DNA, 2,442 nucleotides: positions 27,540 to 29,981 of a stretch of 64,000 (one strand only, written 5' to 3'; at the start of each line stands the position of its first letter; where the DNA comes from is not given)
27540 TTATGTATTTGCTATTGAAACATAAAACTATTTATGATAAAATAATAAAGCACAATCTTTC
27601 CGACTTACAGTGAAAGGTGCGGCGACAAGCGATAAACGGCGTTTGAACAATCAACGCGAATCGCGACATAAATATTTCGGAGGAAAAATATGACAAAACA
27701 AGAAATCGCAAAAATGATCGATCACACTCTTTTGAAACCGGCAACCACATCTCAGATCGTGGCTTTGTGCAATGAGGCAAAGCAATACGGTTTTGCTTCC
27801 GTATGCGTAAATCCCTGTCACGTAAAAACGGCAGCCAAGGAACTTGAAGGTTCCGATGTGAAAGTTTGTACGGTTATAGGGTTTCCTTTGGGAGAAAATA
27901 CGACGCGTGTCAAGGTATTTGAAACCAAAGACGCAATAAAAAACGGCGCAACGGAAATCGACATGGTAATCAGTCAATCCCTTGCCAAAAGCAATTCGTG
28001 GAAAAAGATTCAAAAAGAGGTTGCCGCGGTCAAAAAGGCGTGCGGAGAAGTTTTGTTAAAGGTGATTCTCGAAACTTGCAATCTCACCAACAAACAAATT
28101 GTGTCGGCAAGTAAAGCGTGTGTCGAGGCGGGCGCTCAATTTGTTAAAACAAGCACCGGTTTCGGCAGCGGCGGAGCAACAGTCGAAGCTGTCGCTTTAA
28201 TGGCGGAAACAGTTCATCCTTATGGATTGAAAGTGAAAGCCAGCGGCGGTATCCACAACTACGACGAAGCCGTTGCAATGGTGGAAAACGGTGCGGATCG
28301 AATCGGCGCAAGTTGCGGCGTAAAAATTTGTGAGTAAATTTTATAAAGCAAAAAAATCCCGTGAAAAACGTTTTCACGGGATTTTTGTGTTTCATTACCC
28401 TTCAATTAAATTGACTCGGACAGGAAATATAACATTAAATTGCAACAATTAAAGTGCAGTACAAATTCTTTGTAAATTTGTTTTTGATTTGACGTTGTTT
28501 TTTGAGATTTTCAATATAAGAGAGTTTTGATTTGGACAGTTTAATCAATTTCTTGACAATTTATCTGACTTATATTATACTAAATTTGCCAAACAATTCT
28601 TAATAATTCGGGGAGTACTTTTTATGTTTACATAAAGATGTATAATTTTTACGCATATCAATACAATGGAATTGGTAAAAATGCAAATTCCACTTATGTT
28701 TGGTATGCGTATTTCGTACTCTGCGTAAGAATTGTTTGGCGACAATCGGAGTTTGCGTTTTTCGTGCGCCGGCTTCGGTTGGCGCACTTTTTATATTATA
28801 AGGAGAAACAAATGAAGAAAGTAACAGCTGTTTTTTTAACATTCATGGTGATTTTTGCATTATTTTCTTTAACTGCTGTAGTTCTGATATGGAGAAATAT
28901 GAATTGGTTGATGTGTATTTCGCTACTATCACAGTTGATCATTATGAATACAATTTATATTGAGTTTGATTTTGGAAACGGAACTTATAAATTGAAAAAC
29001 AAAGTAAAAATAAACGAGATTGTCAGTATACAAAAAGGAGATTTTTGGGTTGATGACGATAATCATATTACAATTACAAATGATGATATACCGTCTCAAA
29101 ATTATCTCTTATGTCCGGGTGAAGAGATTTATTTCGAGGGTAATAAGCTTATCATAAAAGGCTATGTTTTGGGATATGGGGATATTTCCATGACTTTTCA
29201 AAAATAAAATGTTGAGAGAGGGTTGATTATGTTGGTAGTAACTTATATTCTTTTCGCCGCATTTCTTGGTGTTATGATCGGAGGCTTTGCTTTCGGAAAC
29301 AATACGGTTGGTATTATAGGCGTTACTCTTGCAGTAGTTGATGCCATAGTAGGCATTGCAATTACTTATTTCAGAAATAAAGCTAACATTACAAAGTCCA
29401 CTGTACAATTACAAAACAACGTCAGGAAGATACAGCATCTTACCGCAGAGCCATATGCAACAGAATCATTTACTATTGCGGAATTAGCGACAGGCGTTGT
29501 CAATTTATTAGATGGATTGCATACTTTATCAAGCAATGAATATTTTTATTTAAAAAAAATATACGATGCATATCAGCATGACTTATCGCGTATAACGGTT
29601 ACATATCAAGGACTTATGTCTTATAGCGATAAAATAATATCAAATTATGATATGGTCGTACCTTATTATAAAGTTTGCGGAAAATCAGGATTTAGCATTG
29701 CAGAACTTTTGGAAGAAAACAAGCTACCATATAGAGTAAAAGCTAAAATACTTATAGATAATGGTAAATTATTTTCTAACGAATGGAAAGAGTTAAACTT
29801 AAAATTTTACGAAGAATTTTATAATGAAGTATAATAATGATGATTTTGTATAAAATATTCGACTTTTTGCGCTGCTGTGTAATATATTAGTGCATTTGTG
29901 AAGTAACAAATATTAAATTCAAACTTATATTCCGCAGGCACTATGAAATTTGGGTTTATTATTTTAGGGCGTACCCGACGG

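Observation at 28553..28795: Orphan, highly nested ~200-nt leader RNA with its own promoter and terminator (candidate new riboswitch or cis-regulator)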

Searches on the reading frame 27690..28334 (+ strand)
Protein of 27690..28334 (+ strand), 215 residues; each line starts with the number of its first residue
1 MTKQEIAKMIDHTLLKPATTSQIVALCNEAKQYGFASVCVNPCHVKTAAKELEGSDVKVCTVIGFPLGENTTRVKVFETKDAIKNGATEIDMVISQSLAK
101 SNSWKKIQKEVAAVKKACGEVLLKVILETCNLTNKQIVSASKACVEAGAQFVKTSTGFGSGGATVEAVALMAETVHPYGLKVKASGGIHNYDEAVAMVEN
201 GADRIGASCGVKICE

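Call 65: search_protein_families(library=pfam, alignment_id=A4, max_evalue=0.001)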
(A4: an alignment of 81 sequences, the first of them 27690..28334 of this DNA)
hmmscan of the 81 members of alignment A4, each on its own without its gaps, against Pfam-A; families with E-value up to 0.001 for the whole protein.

A. member 1, window:27690-28334:+ (215 aa): 1 family
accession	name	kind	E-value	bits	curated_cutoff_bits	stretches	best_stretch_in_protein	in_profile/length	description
PF01791.15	DeoC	-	2.9e-24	86.4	23.8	1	8-214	4-227/229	DeoC/LacD family aldolase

B. families by the number of members that match (of 81 scanned): 106 families (the first 25 are shown)
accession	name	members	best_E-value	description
PF00664.28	ABC_membrane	2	6.2e-46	ABC transporter transmembrane region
PF02452.23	PemK_toxin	2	1.2e-36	PemK-like, MazF-like toxin of type II toxin-antitoxin system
PF00005.33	ABC_tran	2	1e-32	ABC transporter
PF05635.17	23S_rRNA_IVP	2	5.7e-28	23S rRNA-intervening sequence protein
PF02463.25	SMC_N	2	1.1e-07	RecF/RecN/SMC N terminal domain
PF09547.16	SpoIVA_ATPase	1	2.7e-115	Stage IV sporulation protein A, ATPase domain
PF00171.27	Aldedh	1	1.7e-90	Aldehyde dehydrogenase family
PF01235.23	Na_Ala_symp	1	4e-88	Sodium:alanine symporter family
PF01653.23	DNA_ligase_aden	1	1.9e-86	NAD-dependent DNA ligase adenylation domain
PF00291.31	PALP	1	4.3e-85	Pyridoxal-phosphate dependent enzyme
PF01557.24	FAA_hydrolase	1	6.1e-72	Fumarylacetoacetate (FAA) hydrolase C-terminal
PF14262.12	Cthe_2159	1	5.1e-68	Carbohydrate-binding domain-containing protein Cthe_2159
PF20438.3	SpoIVA_middle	1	6.5e-68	Stage IV sporulation protein A, middle domain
PF01434.24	Peptidase_M41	1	1e-61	Peptidase family M41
PF00122.25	E1-E2_ATPase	1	9.9e-60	E1-E2 ATPase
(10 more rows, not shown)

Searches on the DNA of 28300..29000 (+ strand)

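Call 6: search_rna_families(source=window, start=28300, end=29000, threshold=evalue, max_evalue=10, show_alignments=3)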
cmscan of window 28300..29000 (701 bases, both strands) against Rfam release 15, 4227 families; matches with E-value up to 10: 31.
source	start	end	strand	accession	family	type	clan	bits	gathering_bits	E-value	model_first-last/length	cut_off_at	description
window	28300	28386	+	RF04178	BTnc005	Gene; sRNA;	-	29.4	174.8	0.00011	115-205/205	5'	Bacteroides sRNA BTnc005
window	28341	28451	-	RF01606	plasmodium_snoR31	Gene; snRNA; snoRNA; HACA-box;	-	28.3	60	0.11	1-145/145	no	small nucleolar RNA snoR31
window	28352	28485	-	RF04178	BTnc005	Gene; sRNA;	-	27.3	174.8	0.00038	1-205/205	no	Bacteroides sRNA BTnc005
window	28349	28493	-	RF01470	rli38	Gene; sRNA;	-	26.1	49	0.25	1-150/150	no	Listeria sRNA rli38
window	28320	28384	+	RF02844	RefA9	Gene; antisense;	-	25.8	49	0.12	1-64/64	no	Enterococcus sRNA A9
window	28326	28387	+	RF02450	ncr1175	Gene; sRNA;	-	24.5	60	0.046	1-110/110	no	Bacillus sRNA ncr1175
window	28349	28487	-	RF00514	His_leader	Cis-reg; leader;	-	24.5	49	0.1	1-126/126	no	Histidine operon leader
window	28345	28410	-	RF04312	trpB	Cis-reg;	-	24.3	59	0.56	1-107/107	no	trpB ncRNA motif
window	28341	28398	+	RF00823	lsy-6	Gene; miRNA;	-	23.4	60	0.017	1-74/74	no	lsy-6 microRNA precursor family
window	28335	28389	-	RF02433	SpF36_sRNA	Gene; sRNA;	-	22.4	48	1.4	1-51/51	no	Streptococcus sRNA SpF36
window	28300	28390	+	RF00514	His_leader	Cis-reg; leader;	-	21.9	49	0.36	39-126/126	5'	Histidine operon leader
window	28341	28463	-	RF00121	MicC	Gene; sRNA;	-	21.5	90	1.2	1-123/123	no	MicC RNA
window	28320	28419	-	RF01770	rimP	Cis-reg; leader;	-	20.7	47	0.85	1-102/102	no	Gammaprotebacteria rimP leader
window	28343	28395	-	RF03940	MIR9563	Gene; miRNA;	-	20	90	0.5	1-127/127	no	MIR9563 microRNA precursor family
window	28300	28398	+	RF01606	plasmodium_snoR31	Gene; snRNA; snoRNA; HACA-box;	-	20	60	5.2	29-145/145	5'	small nucleolar RNA snoR31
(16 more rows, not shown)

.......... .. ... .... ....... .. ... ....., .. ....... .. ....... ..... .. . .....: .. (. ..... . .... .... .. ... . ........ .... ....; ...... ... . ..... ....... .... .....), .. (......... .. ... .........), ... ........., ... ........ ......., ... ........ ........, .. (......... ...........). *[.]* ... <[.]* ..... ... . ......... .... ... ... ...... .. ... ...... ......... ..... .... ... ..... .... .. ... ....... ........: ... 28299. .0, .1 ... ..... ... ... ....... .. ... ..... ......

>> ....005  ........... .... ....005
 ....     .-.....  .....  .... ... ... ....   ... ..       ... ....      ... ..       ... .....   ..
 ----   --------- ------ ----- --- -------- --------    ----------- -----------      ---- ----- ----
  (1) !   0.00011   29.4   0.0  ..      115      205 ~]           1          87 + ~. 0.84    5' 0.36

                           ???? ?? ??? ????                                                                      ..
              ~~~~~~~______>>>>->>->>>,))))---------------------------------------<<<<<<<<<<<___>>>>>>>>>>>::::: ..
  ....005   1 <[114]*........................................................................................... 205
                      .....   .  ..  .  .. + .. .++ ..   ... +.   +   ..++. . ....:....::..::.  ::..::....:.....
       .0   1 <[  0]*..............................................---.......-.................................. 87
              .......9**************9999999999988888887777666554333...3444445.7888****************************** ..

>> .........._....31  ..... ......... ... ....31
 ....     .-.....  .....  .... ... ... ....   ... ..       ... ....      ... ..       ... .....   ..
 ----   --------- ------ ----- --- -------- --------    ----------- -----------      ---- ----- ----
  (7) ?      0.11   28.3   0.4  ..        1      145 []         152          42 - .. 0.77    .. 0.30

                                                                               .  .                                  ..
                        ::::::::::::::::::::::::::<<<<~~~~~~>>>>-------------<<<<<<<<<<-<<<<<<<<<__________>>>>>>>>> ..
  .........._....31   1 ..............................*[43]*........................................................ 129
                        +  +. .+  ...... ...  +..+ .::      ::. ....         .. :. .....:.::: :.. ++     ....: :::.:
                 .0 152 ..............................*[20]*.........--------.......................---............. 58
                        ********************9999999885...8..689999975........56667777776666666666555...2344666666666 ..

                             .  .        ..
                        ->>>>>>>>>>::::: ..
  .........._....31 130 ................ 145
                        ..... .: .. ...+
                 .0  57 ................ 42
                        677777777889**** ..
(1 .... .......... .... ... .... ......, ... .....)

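Call 12: search_dna_similar(query=window:28540-28810:+, collection=phages, mode=distant, max_evalue=0.01)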
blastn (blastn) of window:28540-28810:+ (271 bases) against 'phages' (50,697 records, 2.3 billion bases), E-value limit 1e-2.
Records with a match: 3; places in all: 3; records where one place covers at least 80% of the query: 0.
Best place of each record, by identity: 80-90% 3.
By first word of the organism name: Bacteriophage 2; Escherichia 1.
By host as written in the record: - 2; Escherichia coli K-12 1.
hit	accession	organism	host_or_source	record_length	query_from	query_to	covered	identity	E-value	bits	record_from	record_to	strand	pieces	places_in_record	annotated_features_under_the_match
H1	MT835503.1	Bacteriophage sp.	human fecal samples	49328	192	262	26%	83.8%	4e-11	74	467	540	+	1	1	record has no annotation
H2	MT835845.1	Bacteriophage sp.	human fecal samples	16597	187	258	27%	82.4%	3e-6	58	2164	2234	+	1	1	record has no annotation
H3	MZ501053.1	Escherichia phage BrunoManser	Escherichia coli K-12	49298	193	239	17%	83.0%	6e-3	46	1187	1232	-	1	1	terminase large subunit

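Call 13: search_dna_similar(query=window:28540-28810:+, collection=plasmids, mode=distant, max_evalue=0.01)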
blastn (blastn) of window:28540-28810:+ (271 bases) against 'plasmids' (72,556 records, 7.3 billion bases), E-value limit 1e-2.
No match.

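Call 14: get_annotated_region(hit=H1, flank=1500)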
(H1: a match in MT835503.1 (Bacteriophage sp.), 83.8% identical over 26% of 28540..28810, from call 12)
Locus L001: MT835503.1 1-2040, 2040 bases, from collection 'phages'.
description: UNVERIFIED: Bacteriophage sp. clone scaffold_54 genomic sequence.
organism: Bacteriophage sp. (NCBI taxid 38018)
taxonomy: Viruses
host: -; source: human fecal samples; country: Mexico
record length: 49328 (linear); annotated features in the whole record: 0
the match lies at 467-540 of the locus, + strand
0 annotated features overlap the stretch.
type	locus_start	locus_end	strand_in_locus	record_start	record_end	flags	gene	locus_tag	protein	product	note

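Call 15: get_annotated_region(hit=H2, flank=2200)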
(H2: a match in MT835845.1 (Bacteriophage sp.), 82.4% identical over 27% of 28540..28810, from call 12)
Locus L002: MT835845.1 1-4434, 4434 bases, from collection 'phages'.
description: UNVERIFIED: Bacteriophage sp. clone scaffold_810 genomic sequence.
organism: Bacteriophage sp. (NCBI taxid 38018)
taxonomy: Viruses
host: -; source: human fecal samples; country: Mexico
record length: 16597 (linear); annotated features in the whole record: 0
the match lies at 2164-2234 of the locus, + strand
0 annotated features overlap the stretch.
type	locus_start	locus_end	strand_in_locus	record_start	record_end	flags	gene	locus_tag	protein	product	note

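Call 23: search_dna_similar(query=L001:300-560:+, collection=phages, mode=distant, max_evalue=0.01, max_rows=40)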
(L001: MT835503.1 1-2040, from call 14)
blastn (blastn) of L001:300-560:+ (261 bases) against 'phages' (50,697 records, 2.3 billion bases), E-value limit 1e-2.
Records with a match: 1; places in all: 1; records where one place covers at least 80% of the query: 1.
Best place of each record, by identity: >=99% 1.
By first word of the organism name: Bacteriophage 1.
By host as written in the record: - 1.
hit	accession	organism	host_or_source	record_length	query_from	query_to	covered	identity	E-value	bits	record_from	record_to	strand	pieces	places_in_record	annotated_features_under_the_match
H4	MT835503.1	Bacteriophage sp.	human fecal samples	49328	1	261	100%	100.0%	4e-131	471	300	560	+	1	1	record has no annotation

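Call 24: search_dna_similar(query=L002:2040-2250:+, collection=phages, mode=distant, max_evalue=0.01, max_rows=40)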
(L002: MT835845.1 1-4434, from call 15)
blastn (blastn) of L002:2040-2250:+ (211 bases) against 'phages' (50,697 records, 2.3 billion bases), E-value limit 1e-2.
Records with a match: 2; places in all: 2; records where one place covers at least 80% of the query: 1.
Best place of each record, by identity: >=99% 1; 60-80% 1.
By first word of the organism name: Bacteriophage 2.
By host as written in the record: - 2.
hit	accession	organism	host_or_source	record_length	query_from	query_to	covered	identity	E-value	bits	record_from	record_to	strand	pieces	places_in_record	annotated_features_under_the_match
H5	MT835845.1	Bacteriophage sp.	human fecal samples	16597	1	211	100%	100.0%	5e-104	381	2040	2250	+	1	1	record has no annotation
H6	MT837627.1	Bacteriophage sp.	human fecal samples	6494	85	192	51%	78.9%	3e-12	78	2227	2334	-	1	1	record has no annotation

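Call 25: get_annotated_region(hit=H6, flank=2300)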
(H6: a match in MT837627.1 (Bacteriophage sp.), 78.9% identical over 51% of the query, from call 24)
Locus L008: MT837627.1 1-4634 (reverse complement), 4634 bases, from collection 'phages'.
description: UNVERIFIED: Bacteriophage sp. clone scaffold_5324 genomic sequence.
organism: Bacteriophage sp. (NCBI taxid 38018)
taxonomy: Viruses
host: -; source: human fecal samples; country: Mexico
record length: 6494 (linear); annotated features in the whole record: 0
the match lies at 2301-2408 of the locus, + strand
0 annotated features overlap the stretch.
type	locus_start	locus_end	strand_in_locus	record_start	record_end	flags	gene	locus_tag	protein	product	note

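Call 30: search_rna_families(sources=[L001, L002, L008, L010, L011, L013, L014, L022, L028, L039, L100, L108, L111], threshold=gathering)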
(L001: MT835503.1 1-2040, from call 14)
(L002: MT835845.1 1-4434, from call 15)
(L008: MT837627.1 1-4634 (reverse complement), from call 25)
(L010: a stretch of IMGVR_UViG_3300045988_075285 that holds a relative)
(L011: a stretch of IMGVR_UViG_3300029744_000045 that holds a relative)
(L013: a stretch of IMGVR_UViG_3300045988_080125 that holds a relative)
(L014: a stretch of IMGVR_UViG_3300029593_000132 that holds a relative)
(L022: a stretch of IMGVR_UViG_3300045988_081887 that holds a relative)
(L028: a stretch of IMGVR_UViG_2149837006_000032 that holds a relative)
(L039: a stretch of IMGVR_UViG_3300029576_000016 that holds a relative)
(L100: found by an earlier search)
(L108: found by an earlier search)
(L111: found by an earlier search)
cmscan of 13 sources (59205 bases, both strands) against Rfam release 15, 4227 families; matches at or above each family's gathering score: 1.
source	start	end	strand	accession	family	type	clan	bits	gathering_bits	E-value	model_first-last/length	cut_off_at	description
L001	91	162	-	RF00005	tRNA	Gene; tRNA;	CL00001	66.7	29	2.3e-12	1-71/71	no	tRNA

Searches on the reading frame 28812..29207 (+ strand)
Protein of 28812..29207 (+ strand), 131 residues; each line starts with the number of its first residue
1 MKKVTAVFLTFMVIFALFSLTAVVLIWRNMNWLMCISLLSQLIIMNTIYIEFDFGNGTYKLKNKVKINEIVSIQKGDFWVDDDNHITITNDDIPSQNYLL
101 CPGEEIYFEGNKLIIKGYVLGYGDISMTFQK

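Call 62: search_protein_families(library=pfam, alignment_id=A3, max_evalue=0.001)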
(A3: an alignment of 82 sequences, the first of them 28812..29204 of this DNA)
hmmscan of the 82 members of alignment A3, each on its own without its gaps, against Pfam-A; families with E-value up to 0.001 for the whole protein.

A. member 1, window:28812-29204:+ (131 aa): 0 families

B. families by the number of members that match (of 82 scanned): 53 families (the first 25 are shown)
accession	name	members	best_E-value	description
PF13306.12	LRR_5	12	4.5e-169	BspA type Leucine rich repeat region (6 copies)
PF13855.12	LRR_8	12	7.7e-30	Leucine rich repeat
PF05725.18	FNIP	6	9.4e-08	FNIP Repeat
PF09479.16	Flg_new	4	2.5e-74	Listeria-Bacteroides repeat domain (List_Bact_rpt)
PF13240.11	Zn_Ribbon_1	4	1.2e-08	zinc-ribbon domain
PF12799.13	LRR_4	3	7.9e-51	Leucine Rich repeats (2 copies)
PF09851.14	SHOCT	3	6.3e-10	Short C-terminal domain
PF12773.13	DZR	3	7.1e-05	Double zinc ribbon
PF13651.11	EcoRI_methylase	2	1.6e-134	Adenine-specific methyltransferase EcoRI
PF04014.23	MazE_antitoxin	2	3.5e-09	Antidote-toxin recognition MazE, bacterial antitoxin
PF13248.11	Zn_ribbon_3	2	9.9e-09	zinc-ribbon domain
PF23952.1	LRR_EndoS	2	1e-07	Endo-beta-N-acetylglucosaminidase EndoS LRR domain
PF00501.34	AMP-binding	1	2.7e-65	AMP-binding enzyme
PF00395.25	SLH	1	9.3e-37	S-layer homology domain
PF13540.12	RCC1_2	1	2.1e-30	Regulator of chromosome condensation (RCC1) repeat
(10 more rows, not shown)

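Call 72: find_encoding_contigs(protein=window:28812-29207:+, flank=3000, max_places=6)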
Protein window:28812-29207:+ (131 aa): 3 contigs read that carry it; 3 places shown.
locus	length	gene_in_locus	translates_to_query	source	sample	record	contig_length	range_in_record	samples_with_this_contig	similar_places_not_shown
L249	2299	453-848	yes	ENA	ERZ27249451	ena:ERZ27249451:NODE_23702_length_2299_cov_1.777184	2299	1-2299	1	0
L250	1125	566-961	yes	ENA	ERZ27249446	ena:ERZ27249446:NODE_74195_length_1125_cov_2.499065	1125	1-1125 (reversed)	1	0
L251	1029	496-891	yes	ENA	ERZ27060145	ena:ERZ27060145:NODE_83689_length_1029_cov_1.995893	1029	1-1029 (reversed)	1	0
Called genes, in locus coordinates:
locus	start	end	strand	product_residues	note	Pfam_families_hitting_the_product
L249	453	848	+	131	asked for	-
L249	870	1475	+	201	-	-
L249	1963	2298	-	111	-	?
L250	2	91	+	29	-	?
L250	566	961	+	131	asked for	-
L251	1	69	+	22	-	?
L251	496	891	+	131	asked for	-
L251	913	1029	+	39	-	?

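Call 77: search_protein_families(library=pfam, proteins=[window:28812-29204:+], max_evalue=0.1)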
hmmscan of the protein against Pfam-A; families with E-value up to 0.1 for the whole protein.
window:28812-29204:+ (131 aa): 0 families

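Call 78: search_protein_families(library=padloc, proteins=[window:28812-29204:+], max_evalue=0.1)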
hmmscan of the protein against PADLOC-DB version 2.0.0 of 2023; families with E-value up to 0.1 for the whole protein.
window:28812-29204:+ (131 aa): 0 families

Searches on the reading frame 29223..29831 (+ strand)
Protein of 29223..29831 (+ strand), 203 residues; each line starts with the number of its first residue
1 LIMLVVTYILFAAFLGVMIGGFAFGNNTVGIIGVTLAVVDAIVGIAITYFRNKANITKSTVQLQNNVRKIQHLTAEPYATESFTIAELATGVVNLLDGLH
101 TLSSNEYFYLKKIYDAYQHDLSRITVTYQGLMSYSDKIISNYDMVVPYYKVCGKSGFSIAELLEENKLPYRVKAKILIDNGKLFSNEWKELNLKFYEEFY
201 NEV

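Call 77: search_protein_families(library=pfam, proteins=[window:29223-29831:+], max_evalue=0.1)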
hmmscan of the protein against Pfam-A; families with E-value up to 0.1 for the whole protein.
window:29223-29831:+ (203 aa): 2 families
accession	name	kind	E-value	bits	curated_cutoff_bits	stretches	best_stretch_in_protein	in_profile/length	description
PF14551.11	MCM_N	-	0.0054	17.6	24.9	1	103-150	15-66/95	MCM N-terminal domain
PF04159.19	NB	-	0.071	13.5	27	0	31-92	24-82/100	NB glycoprotein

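Call 78: search_protein_families(library=padloc, proteins=[window:29223-29831:+], max_evalue=0.1)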
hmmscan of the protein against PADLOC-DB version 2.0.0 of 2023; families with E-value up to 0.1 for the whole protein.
window:29223-29831:+ (203 aa): 1 family
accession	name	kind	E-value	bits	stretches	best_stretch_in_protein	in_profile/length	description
PDLC00710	Effector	-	0.042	11.6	1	10-71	48-115/176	2TM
